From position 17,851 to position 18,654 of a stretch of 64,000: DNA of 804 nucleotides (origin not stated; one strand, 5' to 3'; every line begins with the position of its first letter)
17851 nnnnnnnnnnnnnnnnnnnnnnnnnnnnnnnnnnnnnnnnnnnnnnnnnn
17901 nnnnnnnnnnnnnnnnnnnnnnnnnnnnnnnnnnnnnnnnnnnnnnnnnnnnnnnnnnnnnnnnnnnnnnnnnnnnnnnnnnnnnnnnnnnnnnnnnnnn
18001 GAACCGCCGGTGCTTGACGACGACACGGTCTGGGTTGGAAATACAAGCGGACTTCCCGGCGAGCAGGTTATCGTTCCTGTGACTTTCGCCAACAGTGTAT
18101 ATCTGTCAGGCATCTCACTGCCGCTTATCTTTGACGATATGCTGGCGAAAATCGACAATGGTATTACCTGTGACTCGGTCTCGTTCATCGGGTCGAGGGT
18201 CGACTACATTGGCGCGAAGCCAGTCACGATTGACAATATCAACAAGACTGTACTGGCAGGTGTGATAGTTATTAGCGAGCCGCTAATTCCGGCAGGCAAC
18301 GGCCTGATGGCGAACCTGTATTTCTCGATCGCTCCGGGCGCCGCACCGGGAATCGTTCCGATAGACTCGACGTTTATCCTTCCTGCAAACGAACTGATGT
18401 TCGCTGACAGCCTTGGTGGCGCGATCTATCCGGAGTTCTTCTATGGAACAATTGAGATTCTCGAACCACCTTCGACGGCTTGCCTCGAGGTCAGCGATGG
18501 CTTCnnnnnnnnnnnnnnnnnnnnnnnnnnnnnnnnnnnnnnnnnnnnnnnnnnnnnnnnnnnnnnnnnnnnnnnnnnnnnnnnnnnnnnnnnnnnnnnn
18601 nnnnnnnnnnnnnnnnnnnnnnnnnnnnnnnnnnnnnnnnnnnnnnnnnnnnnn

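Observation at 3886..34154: Candidate non-cellulosomal cohesin-dockerin surface-assembly system coupled to type IX secretion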

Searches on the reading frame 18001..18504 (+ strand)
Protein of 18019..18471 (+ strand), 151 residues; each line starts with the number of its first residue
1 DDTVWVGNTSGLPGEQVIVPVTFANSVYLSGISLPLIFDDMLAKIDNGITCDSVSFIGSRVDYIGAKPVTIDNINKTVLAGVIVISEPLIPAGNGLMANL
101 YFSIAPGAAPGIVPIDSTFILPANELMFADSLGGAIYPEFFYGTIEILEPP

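Call 12: search_protein_families(library=pfam, proteins=[window:18019-18471:+], max_evalue=10)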
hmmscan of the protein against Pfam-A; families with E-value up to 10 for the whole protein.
window:18019-18471:+ (151 aa): 1 family
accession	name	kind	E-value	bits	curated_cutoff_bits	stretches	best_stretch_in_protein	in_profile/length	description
PF00963.24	Cohesin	-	0.0071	17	24.1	1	4-120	3-112/139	Cohesin domain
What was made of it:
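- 18001..18504 (+): P2 cohesin module (aa 827-994). Pfam Cohesin gives only 17 bits (call 12).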

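Call 28: search_protein_representatives(alignment_id=A1)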
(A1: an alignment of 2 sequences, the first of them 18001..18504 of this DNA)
Query: 2 sequences, 173 profile positions. Proteins with E-value up to 0.001 (for the whole library): 325; up to 1e-10: 88; up to 1e-30: 9. The best 150 are listed.
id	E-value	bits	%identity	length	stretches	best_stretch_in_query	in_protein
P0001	4.9e-72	257.9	-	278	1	1-155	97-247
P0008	2.9e-41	157.7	-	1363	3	6-164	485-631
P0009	4.7e-40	153.7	-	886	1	3-171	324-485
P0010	7.6e-40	153.1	-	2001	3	5-171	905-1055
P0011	1.9e-37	145.3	-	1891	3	6-169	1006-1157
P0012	1.9e-37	145.3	-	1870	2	5-170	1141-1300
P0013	2.0e-36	141.9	-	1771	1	1-166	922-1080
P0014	1.3e-33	132.8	-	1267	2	6-161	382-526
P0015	3.0e-32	128.3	-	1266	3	4-162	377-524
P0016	1.6e-30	122.7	-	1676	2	3-167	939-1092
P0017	5.7e-30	120.9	-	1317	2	3-162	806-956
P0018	7.7e-27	110.7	-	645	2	23-167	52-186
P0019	1.1e-26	110.2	-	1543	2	6-170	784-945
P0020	1.5e-26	109.8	-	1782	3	20-163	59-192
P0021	3.4e-23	98.8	-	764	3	3-159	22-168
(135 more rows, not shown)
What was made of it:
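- An exhaustive profile search found 325 proteins at E<=1e-3 (call 28).
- Tried and rejected: That tool is blind to this family, and the exhaustive search (call 28) was needed.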

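Call 32: search_solved_structures(query=A2, max_evalue=1, show_alignments=1)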
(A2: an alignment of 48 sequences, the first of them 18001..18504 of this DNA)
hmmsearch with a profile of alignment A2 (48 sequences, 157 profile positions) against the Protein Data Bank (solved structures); distinct sequences matched with E-value up to 1: 25.
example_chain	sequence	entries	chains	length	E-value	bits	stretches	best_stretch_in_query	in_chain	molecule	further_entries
4uyp_A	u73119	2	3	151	2.2e-09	40.4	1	9-122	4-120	Cellulosomal scaffoldin anchoring protein C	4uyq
4ums_A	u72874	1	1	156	1.8e-05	27.7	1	9-148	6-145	CELLULOSOMAL ANCHORING SCAFFOLDIN B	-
2vn5_A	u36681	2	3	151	3.5e-05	26.7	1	6-114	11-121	SCAFFOLDING PROTEIN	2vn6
3l8q_A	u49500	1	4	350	6.1e-05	25.9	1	9-135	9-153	Cellulosomal scaffoldin adaptor protein B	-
1g1k_A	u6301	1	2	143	6.9e-05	25.7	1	8-114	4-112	SCAFFOLDING PROTEIN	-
3f2l_A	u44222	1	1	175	0.0019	21.1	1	9-134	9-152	Cellulosomal scaffoldin adaptor protein B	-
1qzn_A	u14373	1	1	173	0.002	21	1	9-134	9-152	cellulosomal scaffoldin adaptor protein B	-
1zv9_A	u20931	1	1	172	0.002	21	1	9-134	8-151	Cellulosomal scaffoldin adaptor protein B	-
3bwz_A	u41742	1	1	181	0.0022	20.8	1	9-135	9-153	Cellulosomal scaffoldin adaptor protein B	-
2xdh_A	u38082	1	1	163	0.0037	20.1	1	6-50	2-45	COHESIN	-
6kgc_A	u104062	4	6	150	0.0065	19.3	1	8-148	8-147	Probably cellulosomal scaffolding protein, secreted cellulose-binding and cohesin domain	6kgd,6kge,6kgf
6kg8_A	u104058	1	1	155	0.0065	19.3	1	8-148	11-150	Probably cellulosomal scaffolding protein, secreted cellulose-binding and cohesin domain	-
5m2o_A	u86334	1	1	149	0.013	18.3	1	6-112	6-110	Putative cellulosomal scaffoldin protein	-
3ul4_A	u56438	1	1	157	0.021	17.7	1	8-148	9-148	Cellulosome-anchoring protein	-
5aoz_A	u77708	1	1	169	0.022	17.6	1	5-112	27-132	PUTATIVE CELLULOSOMAL SCAFFOLDIN PROTEIN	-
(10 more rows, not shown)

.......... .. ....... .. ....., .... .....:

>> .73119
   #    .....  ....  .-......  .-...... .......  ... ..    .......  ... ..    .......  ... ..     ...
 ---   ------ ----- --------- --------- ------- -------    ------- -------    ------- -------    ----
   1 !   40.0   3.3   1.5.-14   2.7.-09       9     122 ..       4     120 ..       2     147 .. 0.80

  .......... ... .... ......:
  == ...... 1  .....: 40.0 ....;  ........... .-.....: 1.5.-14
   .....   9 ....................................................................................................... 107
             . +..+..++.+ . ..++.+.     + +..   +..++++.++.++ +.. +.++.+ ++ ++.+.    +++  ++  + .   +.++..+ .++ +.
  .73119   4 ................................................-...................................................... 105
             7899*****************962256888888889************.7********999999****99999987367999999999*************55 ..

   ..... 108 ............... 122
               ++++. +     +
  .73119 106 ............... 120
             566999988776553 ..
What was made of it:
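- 18001..18504 (+): The family profile matches PDB cohesins, best 4uyp_A at E 2.2e-9 (call 32).
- The family profile against PDB sequences gave 25 hits, of which 24 are cohesins; the best is E 2.2e-9 (call 32).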

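Call 33: search_protein_families(library=pfam, alignment_id=A2, max_evalue=0.01)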
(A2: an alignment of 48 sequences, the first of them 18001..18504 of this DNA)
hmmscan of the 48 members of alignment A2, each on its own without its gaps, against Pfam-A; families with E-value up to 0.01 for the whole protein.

A. member 1, window:18001-18504:+ (168 aa): 0 families

B. families by the number of members that match (of 48 scanned): 1 family
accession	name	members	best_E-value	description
PF00963.24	Cohesin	17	1.1e-09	Cohesin domain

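Call 34: find_homologous_proteins(query=A2, max_evalue=0.00001)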
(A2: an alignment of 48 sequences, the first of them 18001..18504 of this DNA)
Query A2 (48 sequences) (168 aa, profile of the alignment): 3 proteins with E <= 0.00001 among 2057 candidates.
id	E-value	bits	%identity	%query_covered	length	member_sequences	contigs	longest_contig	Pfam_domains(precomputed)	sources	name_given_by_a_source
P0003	2.5e-26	110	28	41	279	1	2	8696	PF00404.25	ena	-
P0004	3.6e-23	100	30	56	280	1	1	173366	-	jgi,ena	-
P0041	3.0e-21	94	30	54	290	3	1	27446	-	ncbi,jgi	jgi:hypothetical protein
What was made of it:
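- Tried and rejected: With the 48-sequence profile it found only 3 proteins (call 34).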

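Call 49: predict_structure(alignment_id=A2)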
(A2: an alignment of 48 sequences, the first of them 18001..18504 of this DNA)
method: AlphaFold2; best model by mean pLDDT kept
length: 168 residues; sequences in the alignment: 48
mean_pLDDT: 93.3   pTM: 0.86
mean pLDDT of the five models: 93.3, 92.9, 92.4, 91.7, 91.5
residues with pLDDT >= 90: 137; 70-90: 22; 50-70: 9; < 50: 0
segments of 3 or more residues with pLDDT < 50: none
pLDDT, mean of each block of 10 residues (from residue 1): 74 98 98 98 83 91 98 97 97 98 98 95 90 97 97 92 83
secondary structure, 60 per line:
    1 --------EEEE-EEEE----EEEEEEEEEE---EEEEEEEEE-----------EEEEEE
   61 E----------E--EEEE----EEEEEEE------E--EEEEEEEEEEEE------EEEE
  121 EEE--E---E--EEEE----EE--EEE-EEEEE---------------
elements in order: E9-12 E14-17 E22-31 E35-43 E55-61 E75-78 E83-89 E99-110 E117-123 E133-136 E145-147 E149-153

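Call 52: fold_search(model_id=the predicted structure, library=pdb)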
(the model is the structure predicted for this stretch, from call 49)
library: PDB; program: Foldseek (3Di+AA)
matches with E <= 10: 1998; with E <= 0.001: 37
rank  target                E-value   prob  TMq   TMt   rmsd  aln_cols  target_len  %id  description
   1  6kgf_C                1.1e-09  1.00  0.72  0.82   2.5       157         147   22  Crystal structure of CaDoc0917(R16D)-CaCohA2 complex at pH 8.2 (released 2020-07-08)
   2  6kgd_A                1.3e-09  1.00  0.71  0.81   2.4       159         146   20  Crystal structure of CaDoc0917(R49D)-CaCohA2 complex at pH 8.0 (released 2020-07-08)
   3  4ums                  1.4e-09  1.00  0.71  0.77   2.4       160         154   16  The crystal structure of the seventh ScaB type I cohesin from Pseudobacteroides cellulosolvens (released 2015-05-06)
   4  3ul4_A                1.5e-09  1.00  0.73  0.86   2.0       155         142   15  Crystal structure of Coh-OlpA(Cthe_3080)-Doc918(Cthe_0918) complex: A novel type I Cohesin-Dockerin complex from Clost (released 2012-11-28)
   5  6kgc_A                1.6e-09  1.00  0.71  0.82   3.1       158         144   20  Crystal structure of CaDoc0917(R49D)-CaCohA2 complex at pH 5.4 (released 2020-07-08)
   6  6kgf_A                2.3e-09  1.00  0.71  0.82   3.2       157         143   22  Crystal structure of CaDoc0917(R16D)-CaCohA2 complex at pH 8.2 (released 2020-07-08)
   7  6kge_A                3.1e-09  1.00  0.71  0.84   2.5       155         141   22  Crystal structure of CaDoc0917(R16D)-CaCohA2 complex at pH 5.5 (released 2020-07-08)
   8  4fl4_L                1.3e-08  1.00  0.74  0.42   2.2       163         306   15  Scaffoldin conformation and dynamics revealed by a ternary complex from the Clostridium thermocellum cellulosome (released 2012-06-27)
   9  4fl4_I                1.9e-08  1.00  0.76  0.43   2.2       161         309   16  Scaffoldin conformation and dynamics revealed by a ternary complex from the Clostridium thermocellum cellulosome (released 2012-06-27)
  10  4fl4_C                2.1e-08  1.00  0.72  0.41   2.9       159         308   16  Scaffoldin conformation and dynamics revealed by a ternary complex from the Clostridium thermocellum cellulosome (released 2012-06-27)
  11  3kcp_A                2.3e-08  1.00  0.74  0.42   2.3       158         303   16  Crystal structure of interacting Clostridium thermocellum multimodular components (released 2010-02-09)
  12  1aoh_A                2.4e-08  1.00  0.72  0.84   2.2       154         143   16  SINGLE COHESIN DOMAIN FROM THE SCAFFOLDING PROTEIN CIPA OF THE CLOSTRIDIUM THERMOCELLUM CELLULOSOME (released 1998-07-08)
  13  1aoh_B                3.0e-08  1.00  0.71  0.81   2.3       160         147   16  SINGLE COHESIN DOMAIN FROM THE SCAFFOLDING PROTEIN CIPA OF THE CLOSTRIDIUM THERMOCELLUM CELLULOSOME (released 1998-07-08)
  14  4dh2_A                4.2e-08  1.00  0.73  0.77   2.5       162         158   20  Crystal structure of Coh-OlpC(Cthe_0452)-Doc435(Cthe_0435) complex: A novel type I Cohesin-Dockerin complex from Clost (released 2012-11-28)
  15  4dh2_C                4.4e-08  1.00  0.70  0.75   2.7       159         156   21  Crystal structure of Coh-OlpC(Cthe_0452)-Doc435(Cthe_0435) complex: A novel type I Cohesin-Dockerin complex from Clost (released 2012-11-28)
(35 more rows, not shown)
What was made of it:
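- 18001..18504 (+): The AF2 model has pLDDT 93.3, and the top 34 Foldseek PDB hits are all cohesins, with TM up to 0.86 (calls 49, 52).
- On Cohesin (Pfam PF00963; type I cohesin fold): Its top 34 Foldseek PDB hits are all cohesins, with E down to 1e-9, TM up to 0.86 and rmsd 2.0-2.5 A (calls 49, 52).
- Closest known: Clostridial cellulosomes. Same: The cohesin fold is the same, with TM 0.77-0.86 to type I cohesins (call 52).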

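Call 100: search_protein_families(library=pfam, alignment_id=A11, max_evalue=0.001)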
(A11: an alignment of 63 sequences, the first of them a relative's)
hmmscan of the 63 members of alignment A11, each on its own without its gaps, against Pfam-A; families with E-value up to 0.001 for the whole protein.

A. member 1, P0008 (1363 aa): 9 families
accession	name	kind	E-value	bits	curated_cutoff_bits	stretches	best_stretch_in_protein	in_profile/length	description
PF19190.6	BACON_2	-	2.2e-34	117.7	25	4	649-713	19-87/94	Viral BACON domain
PF00963.24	Cohesin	-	2e-13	51.2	24.1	1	1139-1243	1-117/139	Cohesin domain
PF13860.13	FlgD_ig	-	2.7e-07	30.9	27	1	1298-1347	22-72/79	FlgD Ig-like domain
PF13620.12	CarboxypepD_reg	-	7.7e-07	29.8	32.3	1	962-1014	1-57/82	Carboxypeptidase regulatory-like domain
PF22076.2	Cep192_D6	-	1.9e-06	28.4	35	0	185-250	7-67/101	Cep192 domain 6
PF13004.13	BACON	-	0.00028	21.2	25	0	665-718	3-56/61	Putative binding domain, N-terminal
PF18962.6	Por_Secre_tail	-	0.00038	21.1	27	0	1282-1360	3-74/75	Secretion system C-terminal sorting domain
PF13585.12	CHU_C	-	0.00048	20.6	27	0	1285-1354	14-77/86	CHU_C Type IX secretion signal domain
PF17210.9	SdrD_B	-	0.00077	20.1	29.7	0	980-1014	28-67/112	SdrD B-like domain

B. families by the number of members that match (of 63 scanned): 44 families (the first 25 are shown)
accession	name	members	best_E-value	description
PF18962.6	Por_Secre_tail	36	2.1e-10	Secretion system C-terminal sorting domain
PF13860.13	FlgD_ig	35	5.8e-15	FlgD Ig-like domain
PF00963.24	Cohesin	25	2.6e-59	Cohesin domain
PF13585.12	CHU_C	25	2.3e-06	CHU_C Type IX secretion signal domain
PF19190.6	BACON_2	18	3e-61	Viral BACON domain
PF00404.24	Dockerin_1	13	1.6e-24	Dockerin type I domain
PF13620.12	CarboxypepD_reg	9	1.1e-28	Carboxypeptidase regulatory-like domain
PF13004.13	BACON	8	1.1e-12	Putative binding domain, N-terminal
PF22076.2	Cep192_D6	8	6.3e-12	Cep192 domain 6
PF17963.7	Big_9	7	9.5e-35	Bacterial Ig domain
PF17210.9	SdrD_B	5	2.2e-27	SdrD B-like domain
PF17892.7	Cadherin_5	4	4.5e-25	Cadherin-like domain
PF13715.12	CarbopepD_reg_2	4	5e-06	CarboxypepD_reg-like domain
PF18911.6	PKD_4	3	1.5e-28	PKD domain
PF05345.18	He_PIG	3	8.3e-23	Putative Ig domain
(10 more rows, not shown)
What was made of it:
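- On Cohesin (Pfam PF00963; type I cohesin fold): 17 of 48 segments and 25 of 63 full-length homologues hit PF00963, best E 2.6e-59 (calls 33, 100).
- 17 of 48 domain segments and 25 of 63 full-length members hit PF00963, best E 2.6e-59 (calls 33, 100). Pfam independently finds Por_Secre_tail in 36 of 63 members (call 100).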
